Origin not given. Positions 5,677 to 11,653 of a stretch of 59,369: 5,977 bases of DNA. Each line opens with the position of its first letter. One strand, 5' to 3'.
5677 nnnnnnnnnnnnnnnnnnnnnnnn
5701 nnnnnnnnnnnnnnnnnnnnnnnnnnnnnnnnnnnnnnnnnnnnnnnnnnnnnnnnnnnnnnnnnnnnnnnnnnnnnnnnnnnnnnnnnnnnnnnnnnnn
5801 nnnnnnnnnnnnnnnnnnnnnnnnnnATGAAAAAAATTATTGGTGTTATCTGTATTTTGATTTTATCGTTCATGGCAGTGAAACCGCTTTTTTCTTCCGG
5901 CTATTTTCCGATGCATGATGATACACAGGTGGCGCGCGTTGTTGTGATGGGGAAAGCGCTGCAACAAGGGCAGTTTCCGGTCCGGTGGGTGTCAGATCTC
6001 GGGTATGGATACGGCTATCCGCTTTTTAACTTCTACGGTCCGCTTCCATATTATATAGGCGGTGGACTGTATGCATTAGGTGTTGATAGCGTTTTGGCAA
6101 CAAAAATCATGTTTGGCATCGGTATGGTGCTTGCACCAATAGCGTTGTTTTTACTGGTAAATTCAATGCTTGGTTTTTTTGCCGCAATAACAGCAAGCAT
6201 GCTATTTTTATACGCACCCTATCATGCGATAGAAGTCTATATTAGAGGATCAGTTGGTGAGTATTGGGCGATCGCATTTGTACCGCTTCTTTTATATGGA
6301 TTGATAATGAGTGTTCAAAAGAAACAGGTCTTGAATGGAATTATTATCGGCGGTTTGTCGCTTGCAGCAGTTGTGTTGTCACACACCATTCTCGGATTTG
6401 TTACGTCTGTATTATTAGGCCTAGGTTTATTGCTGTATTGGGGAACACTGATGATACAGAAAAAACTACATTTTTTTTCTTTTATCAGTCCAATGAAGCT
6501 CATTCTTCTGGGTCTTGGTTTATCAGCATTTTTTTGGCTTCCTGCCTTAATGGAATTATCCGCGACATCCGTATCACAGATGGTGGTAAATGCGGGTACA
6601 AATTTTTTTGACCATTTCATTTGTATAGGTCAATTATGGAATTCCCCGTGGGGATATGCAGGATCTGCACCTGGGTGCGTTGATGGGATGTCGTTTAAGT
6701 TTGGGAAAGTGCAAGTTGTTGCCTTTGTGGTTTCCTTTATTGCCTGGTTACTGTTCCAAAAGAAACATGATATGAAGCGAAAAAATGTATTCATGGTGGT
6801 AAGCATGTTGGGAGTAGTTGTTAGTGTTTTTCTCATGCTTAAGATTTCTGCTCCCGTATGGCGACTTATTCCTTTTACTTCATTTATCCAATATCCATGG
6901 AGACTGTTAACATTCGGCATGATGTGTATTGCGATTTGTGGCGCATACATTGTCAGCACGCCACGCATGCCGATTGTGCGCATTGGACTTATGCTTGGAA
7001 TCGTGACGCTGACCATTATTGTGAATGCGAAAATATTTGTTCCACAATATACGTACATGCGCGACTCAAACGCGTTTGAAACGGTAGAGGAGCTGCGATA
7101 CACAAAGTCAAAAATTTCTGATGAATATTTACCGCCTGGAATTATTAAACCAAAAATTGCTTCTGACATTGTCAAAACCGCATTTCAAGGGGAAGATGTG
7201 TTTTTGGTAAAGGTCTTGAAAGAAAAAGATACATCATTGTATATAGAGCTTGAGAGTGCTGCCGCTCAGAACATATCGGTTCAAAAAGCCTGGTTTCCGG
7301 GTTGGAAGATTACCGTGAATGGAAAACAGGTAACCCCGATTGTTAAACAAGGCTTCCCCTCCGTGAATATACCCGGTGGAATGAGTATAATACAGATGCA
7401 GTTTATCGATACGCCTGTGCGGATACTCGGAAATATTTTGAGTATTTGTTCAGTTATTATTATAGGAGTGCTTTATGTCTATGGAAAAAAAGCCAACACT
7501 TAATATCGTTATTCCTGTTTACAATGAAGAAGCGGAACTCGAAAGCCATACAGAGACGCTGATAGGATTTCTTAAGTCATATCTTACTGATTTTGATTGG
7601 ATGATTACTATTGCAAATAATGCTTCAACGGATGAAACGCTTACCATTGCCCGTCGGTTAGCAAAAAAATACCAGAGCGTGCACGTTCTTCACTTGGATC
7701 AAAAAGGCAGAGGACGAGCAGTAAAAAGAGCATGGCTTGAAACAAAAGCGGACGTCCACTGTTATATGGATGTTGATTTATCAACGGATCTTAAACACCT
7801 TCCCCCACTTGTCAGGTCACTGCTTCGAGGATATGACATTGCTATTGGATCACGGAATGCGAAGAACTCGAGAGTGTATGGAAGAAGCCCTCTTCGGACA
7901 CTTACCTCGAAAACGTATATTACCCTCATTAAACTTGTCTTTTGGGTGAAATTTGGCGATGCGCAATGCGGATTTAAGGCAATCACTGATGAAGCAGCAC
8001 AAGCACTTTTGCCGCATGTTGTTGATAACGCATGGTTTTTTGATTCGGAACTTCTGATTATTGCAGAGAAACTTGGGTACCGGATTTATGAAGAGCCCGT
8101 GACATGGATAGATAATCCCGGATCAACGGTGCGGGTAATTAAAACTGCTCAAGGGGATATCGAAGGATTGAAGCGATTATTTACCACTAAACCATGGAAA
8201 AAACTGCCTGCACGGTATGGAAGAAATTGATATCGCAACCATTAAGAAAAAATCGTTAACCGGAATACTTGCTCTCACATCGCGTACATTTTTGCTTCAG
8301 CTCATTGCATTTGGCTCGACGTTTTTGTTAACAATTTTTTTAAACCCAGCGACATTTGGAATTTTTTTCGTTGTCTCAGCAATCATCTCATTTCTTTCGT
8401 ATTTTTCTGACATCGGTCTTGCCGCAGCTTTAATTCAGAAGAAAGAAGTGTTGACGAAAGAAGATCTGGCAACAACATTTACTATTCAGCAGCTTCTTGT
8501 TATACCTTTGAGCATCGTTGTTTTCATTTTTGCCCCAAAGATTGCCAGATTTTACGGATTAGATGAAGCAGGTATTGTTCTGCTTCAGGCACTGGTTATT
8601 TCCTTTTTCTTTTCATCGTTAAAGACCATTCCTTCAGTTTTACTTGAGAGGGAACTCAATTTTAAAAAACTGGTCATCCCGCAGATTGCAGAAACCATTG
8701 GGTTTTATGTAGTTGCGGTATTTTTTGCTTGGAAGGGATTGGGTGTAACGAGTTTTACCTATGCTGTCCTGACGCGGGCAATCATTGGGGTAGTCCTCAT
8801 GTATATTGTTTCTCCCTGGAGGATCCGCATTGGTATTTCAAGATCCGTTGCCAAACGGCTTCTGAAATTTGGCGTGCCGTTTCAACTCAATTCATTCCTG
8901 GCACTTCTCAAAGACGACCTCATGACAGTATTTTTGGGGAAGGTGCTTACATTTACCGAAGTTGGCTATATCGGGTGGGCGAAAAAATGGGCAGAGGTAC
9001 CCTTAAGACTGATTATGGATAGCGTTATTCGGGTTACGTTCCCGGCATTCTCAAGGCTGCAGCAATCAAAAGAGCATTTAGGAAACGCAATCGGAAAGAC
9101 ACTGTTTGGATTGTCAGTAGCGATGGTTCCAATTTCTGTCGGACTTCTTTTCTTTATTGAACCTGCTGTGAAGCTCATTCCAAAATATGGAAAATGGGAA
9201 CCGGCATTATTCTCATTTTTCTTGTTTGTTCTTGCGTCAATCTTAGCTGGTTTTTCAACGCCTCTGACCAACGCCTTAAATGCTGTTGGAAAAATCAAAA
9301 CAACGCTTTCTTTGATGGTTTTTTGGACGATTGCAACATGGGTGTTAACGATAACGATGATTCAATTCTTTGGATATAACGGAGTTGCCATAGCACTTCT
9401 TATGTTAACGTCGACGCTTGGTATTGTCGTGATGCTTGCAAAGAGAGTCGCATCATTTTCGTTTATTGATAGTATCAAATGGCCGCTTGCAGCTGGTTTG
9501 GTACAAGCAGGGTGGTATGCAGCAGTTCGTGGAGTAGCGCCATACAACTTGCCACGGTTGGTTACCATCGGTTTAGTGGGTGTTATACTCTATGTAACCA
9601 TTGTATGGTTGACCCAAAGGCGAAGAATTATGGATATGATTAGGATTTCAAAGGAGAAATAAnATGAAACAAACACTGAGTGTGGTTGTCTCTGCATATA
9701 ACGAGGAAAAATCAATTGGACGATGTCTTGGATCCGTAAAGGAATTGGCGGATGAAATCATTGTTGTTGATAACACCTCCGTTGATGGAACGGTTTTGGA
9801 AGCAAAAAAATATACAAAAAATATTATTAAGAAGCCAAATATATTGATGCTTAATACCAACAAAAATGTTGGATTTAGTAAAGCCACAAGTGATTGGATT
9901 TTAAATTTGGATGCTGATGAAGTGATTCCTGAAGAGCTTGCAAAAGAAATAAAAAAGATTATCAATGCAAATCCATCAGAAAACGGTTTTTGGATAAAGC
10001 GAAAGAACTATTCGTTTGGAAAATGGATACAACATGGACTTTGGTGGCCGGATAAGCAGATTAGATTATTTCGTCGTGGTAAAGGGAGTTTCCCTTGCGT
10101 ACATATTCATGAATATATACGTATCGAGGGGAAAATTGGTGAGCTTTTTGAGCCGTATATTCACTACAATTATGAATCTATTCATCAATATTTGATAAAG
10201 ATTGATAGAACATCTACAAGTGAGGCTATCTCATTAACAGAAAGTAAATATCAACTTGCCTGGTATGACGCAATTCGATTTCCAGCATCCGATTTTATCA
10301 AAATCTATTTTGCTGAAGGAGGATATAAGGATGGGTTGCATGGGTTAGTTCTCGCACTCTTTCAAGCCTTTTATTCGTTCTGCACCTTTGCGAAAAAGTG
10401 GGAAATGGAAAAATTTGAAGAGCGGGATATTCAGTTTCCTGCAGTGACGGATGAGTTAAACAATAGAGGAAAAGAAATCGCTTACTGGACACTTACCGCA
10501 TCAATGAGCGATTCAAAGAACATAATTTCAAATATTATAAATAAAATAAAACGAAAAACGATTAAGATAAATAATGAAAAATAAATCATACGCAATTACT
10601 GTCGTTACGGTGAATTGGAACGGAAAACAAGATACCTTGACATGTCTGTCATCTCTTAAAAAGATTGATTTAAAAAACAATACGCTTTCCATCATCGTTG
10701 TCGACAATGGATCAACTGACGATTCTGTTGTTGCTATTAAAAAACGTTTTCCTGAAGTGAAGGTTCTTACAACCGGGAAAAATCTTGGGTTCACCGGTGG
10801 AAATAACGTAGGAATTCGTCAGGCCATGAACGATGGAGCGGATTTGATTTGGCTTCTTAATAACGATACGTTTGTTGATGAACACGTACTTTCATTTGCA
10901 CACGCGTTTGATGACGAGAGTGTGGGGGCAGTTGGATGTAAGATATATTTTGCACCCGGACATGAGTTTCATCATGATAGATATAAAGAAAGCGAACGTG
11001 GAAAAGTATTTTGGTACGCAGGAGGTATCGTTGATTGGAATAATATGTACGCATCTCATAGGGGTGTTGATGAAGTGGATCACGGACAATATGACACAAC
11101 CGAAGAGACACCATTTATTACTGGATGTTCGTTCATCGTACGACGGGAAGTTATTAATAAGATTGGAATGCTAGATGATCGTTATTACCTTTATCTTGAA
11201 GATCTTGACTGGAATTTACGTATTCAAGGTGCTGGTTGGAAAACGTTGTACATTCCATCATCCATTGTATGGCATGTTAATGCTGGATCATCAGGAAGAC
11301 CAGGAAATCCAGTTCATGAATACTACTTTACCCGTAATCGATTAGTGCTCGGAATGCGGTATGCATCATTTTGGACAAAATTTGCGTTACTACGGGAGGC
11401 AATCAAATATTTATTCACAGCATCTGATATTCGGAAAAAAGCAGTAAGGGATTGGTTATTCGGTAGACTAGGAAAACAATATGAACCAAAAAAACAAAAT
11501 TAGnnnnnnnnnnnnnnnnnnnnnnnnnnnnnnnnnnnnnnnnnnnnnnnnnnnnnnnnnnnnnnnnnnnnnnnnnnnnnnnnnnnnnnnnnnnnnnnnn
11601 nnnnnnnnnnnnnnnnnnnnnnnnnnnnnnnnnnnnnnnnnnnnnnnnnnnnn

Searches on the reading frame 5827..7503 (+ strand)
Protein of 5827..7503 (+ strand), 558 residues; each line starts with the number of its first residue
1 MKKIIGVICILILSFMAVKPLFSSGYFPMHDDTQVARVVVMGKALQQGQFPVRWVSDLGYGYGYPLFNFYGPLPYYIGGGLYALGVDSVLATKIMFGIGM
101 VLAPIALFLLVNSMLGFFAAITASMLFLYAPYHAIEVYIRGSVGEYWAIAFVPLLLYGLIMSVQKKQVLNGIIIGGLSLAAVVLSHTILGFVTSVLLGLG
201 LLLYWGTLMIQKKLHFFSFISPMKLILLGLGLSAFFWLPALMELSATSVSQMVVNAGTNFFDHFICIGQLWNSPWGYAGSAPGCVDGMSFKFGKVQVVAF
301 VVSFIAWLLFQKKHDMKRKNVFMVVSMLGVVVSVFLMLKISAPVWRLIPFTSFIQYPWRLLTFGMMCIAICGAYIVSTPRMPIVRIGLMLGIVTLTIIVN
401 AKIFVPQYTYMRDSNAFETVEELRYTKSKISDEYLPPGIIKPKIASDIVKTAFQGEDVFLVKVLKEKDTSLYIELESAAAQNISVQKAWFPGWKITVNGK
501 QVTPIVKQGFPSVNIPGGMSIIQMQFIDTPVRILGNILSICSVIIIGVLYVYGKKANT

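Call 5: search_protein_families(library=pfam, proteins=[window:5827-7503:+], max_evalue=0.01)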
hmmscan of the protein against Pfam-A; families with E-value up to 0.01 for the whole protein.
window:5827-7503:+ (558 aa): 1 family
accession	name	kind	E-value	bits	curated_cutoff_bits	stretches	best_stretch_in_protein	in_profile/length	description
PF10131.15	PTPS_related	-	1.2e-10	41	26.4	1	67-420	1-324/621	6-pyruvoyl-tetrahydropterin synthase related domain; membrane protein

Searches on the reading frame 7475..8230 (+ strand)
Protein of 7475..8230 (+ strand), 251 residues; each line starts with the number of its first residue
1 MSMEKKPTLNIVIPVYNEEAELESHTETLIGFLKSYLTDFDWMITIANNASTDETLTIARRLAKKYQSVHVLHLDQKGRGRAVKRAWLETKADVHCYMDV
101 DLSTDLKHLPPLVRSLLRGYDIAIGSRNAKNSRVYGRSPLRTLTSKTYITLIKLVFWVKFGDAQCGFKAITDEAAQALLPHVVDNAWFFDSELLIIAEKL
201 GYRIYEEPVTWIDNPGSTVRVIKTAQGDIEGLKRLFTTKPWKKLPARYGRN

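Call 5: search_protein_families(library=pfam, proteins=[window:7475-8230:+], max_evalue=0.01)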
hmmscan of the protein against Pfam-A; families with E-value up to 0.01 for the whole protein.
window:7475-8230:+ (251 aa): 1 family
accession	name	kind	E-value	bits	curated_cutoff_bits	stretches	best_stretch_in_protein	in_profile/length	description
PF00535.33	Glycos_transf_2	-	3.2e-22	79.7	23.3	1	11-175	2-164/168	Glycosyl transferase family 2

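Call 42: search_protein_families(library=ncbifam, proteins=[window:7475-8230:+], max_evalue=0.00001)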
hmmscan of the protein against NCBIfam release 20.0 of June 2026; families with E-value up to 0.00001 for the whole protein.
window:7475-8230:+ (251 aa): 12 families
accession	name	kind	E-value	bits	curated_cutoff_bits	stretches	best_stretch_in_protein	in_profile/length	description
NF047588.1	GlcsyltransPgfSStrep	equivalog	2.5e-12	46.6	500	1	9-179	3-168/308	glycosyltransferase PgfS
TIGR03937.1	PgaC_IcaA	equivalog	1.7e-09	37.1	422.3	1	2-123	40-157/407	poly-beta-1,6-N-acetyl-D-glucosamine synthase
NF041391.1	DPhHxTase_Halo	equivalog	2.7e-09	36.3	375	1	46-218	28-190/213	dolichyl-phosphate hexose transferase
NF007482.0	PRK10073.1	equivalog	5.7e-09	35.4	423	1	3-101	2-95/334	glycosyltransferase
NF007986.1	PRK10714.1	equivalog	7.6e-09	35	529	1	8-179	7-173/316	undecaprenyl-phosphate 4-deoxy-4-formamido-L-arabinose transferase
TIGR04182.1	glyco_TIGR04182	equivalog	6e-08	32.4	325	1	10-217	3-196/293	S-layer glycoprotein N-glycosyltransferase AglJ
NF010496.0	PRK13915.1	equivalog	2.3e-07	30.2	262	1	5-122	29-148/307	glucosyl-3-phosphoglycerate synthase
NF038302.1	EPS_HpsE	equivalog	2.5e-07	30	300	1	9-102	3-97/307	hormogonium polysaccharide biosynthesis glycosyltransferase HpsE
NF058614.1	PPMAGASynPpgS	equivalog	1.6e-06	27.7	370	1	11-211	4-196/226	polyprenyl-phospho-N-acetylgalactosaminyl synthase PpgS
TIGR04283.1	glyco_like_mftF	equivalog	1.7e-06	27.8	182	1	9-104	1-85/221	TIGR04283 family arsenosugar biosynthesis glycosyltransferase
TIGR03111.1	glyc2_xrt_Gpos1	hypoth_equivalog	1.7e-06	27.2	363.95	1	3-101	45-141/439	TIGR03111 family XrtG-associated glycosyltransferase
NF047683.1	TeichurnBiosyTuaG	equivalog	9.1e-06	25.5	400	0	3-88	2-81/252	teichuronic acid biosynthesis protein TuaG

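Call 70: search_solved_structures(query=window:7475-8230:+, max_evalue=0.00001)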
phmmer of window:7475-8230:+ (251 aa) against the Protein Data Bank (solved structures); distinct sequences matched with E-value up to 0.00001: 1.
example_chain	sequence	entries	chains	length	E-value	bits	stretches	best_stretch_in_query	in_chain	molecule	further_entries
5mlz_A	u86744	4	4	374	1.3e-14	57.6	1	9-176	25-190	Dolichol monophosphate mannose synthase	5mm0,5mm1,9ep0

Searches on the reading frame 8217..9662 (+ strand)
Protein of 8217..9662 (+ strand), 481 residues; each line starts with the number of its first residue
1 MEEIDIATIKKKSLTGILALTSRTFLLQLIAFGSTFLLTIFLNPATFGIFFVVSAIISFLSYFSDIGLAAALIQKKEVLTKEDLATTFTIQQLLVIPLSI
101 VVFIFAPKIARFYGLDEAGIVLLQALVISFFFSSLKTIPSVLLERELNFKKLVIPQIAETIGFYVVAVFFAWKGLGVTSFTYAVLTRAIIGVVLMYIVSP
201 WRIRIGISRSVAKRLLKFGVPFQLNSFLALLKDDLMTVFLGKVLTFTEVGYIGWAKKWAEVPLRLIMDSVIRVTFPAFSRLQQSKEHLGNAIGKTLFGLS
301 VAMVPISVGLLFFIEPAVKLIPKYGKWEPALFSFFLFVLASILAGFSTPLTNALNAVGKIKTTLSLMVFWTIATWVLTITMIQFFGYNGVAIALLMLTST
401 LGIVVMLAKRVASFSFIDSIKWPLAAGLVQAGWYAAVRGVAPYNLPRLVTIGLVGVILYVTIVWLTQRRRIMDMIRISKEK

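Call 5: search_protein_families(library=pfam, proteins=[window:8217-9662:+], max_evalue=0.01)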
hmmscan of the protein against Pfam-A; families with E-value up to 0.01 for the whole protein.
window:8217-9662:+ (481 aa): 2 families
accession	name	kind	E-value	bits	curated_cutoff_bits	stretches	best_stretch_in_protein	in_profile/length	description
PF13440.11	Polysacc_synt_3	-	3.1e-55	187.9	23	1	38-321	2-283/293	Polysaccharide biosynthesis protein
PF01943.22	Polysacc_synt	-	3.8e-25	89.3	28.2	1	14-282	2-274/274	Polysaccharide biosynthesis protein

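Call 63: search_protein_families(library=ncbifam, proteins=[window:8217-9662:+], max_evalue=1e-10)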
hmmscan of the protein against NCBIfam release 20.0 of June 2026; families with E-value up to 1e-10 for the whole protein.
window:8217-9662:+ (481 aa): 3 families
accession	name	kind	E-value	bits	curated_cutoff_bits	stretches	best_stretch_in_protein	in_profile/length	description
NF007773.0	PRK10459.1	equivalog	4.3e-29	101.8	273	1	12-473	6-474/492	MOP flippase family protein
NF058658.1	Oglyco_Wzx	exception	4.7e-29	101.7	720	1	8-475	5-472/478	O-glycosylation flippase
NF047674.1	TeichurnBiosyTuaB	equivalog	3.1e-19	69.4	580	1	7-398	2-397/469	teichuronic acid biosynthesis protein TuaB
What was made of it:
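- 8217..9662 (+): Wzx-type (MOP) flippase. A second one is at 49065-50330. NCBIfam MOP flippase / O-glycosylation flippase at 102 bits, below the cut-off (call 63).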

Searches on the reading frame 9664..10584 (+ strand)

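Call 5: search_protein_families(library=pfam, proteins=[window:9664-10584:+], max_evalue=0.01)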
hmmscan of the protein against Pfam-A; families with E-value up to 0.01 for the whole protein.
window:9664-10584:+ (306 aa): 4 families
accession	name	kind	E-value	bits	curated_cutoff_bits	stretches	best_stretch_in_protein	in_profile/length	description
PF00535.33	Glycos_transf_2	-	6.8e-23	81.9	23.3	1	6-145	1-151/168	Glycosyl transferase family 2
PF13704.12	Glyco_tranf_2_4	-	0.00027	21.8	27.5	1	13-88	2-84/98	Glycosyl transferase family 2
PF13641.12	Glyco_tranf_2_3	-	0.0027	18.2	27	1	5-92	3-103/230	Glycosyltransferase like family 2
PF10111.15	Glyco_tranf_2_2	-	0.0028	17.6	27.3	1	7-101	2-107/276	Glycosyltransferase like family 2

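Call 42: search_protein_families(library=ncbifam, proteins=[window:9664-10584:+], max_evalue=0.00001)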
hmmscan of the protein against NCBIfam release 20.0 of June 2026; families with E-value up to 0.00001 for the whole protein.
window:9664-10584:+ (306 aa): 4 families
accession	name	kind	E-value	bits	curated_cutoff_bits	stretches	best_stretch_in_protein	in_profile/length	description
TIGR04283.1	glyco_like_mftF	equivalog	7.8e-14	51.8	182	1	5-128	1-127/221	TIGR04283 family arsenosugar biosynthesis glycosyltransferase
TIGR04195.1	S_glycosyl_SunS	equivalog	1.1e-10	41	350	1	7-99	61-154/421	SunS family peptide S-glycosyltransferase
NF007482.0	PRK10073.1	equivalog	1.8e-07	30.5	423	1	2-99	5-109/334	glycosyltransferase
NF010496.0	PRK13915.1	equivalog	3.2e-07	29.8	262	1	2-62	30-96/307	glucosyl-3-phosphoglycerate synthase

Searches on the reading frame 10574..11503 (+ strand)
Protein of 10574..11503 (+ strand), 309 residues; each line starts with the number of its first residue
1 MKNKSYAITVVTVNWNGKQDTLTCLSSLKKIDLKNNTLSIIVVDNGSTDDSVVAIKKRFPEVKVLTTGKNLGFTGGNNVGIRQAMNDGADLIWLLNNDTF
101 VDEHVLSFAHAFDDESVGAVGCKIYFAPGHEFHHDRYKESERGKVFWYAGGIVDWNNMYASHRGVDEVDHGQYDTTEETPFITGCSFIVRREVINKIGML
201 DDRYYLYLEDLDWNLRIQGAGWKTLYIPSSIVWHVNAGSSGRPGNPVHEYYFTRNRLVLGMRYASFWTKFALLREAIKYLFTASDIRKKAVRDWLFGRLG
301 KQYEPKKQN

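Call 5: search_protein_families(library=pfam, proteins=[window:10574-11503:+], max_evalue=0.01)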
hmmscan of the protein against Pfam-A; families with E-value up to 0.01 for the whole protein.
window:10574-11503:+ (309 aa): 3 families
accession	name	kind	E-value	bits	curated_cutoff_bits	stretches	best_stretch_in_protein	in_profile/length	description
PF00535.33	Glycos_transf_2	-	1.2e-17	64.8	23.3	1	9-197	1-167/168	Glycosyl transferase family 2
PF13641.12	Glyco_tranf_2_3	-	2.6e-15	57.5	27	1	8-237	3-214/230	Glycosyltransferase like family 2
PF13632.12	Glyco_trans_2_3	-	2.7e-06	27.8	27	1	92-234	2-123/198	Glycosyl transferase family group 2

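Call 42: search_protein_families(library=ncbifam, proteins=[window:10574-11503:+], max_evalue=0.00001)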
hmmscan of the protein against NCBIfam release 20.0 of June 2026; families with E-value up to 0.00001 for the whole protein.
window:10574-11503:+ (309 aa): 7 families
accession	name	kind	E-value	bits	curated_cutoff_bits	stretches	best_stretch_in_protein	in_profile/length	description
TIGR01556.1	rhamnosyltran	subfamily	8.8e-18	64.5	200.55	2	25-122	10-110/281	rhamnosyltransferase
TIGR03965.1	mycofact_glyco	equivalog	2.5e-14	53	280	1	7-127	75-194/467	mycofactocin biosynthesis glycosyltransferase MftF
NF041875.1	EPS_EpsD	equivalog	5.5e-09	35.9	370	0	14-109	7-100/325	exopolysaccharide biosynthesis glycosyltransferase EpsD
NF007482.0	PRK10073.1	equivalog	1.8e-08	33.8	423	1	1-85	1-85/334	glycosyltransferase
NF050113.1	gal_furan_GlfT1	equivalog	3.9e-08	33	330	1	26-107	16-99/290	galactofuranosyltransferase GlfT1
TIGR03937.1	PgaC_IcaA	equivalog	4.2e-08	32.5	422.3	0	6-120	45-159/407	poly-beta-1,6-N-acetyl-D-glucosamine synthase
NF038302.1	EPS_HpsE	equivalog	4.4e-06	25.9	300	0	8-125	3-125/307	hormogonium polysaccharide biosynthesis glycosyltransferase HpsE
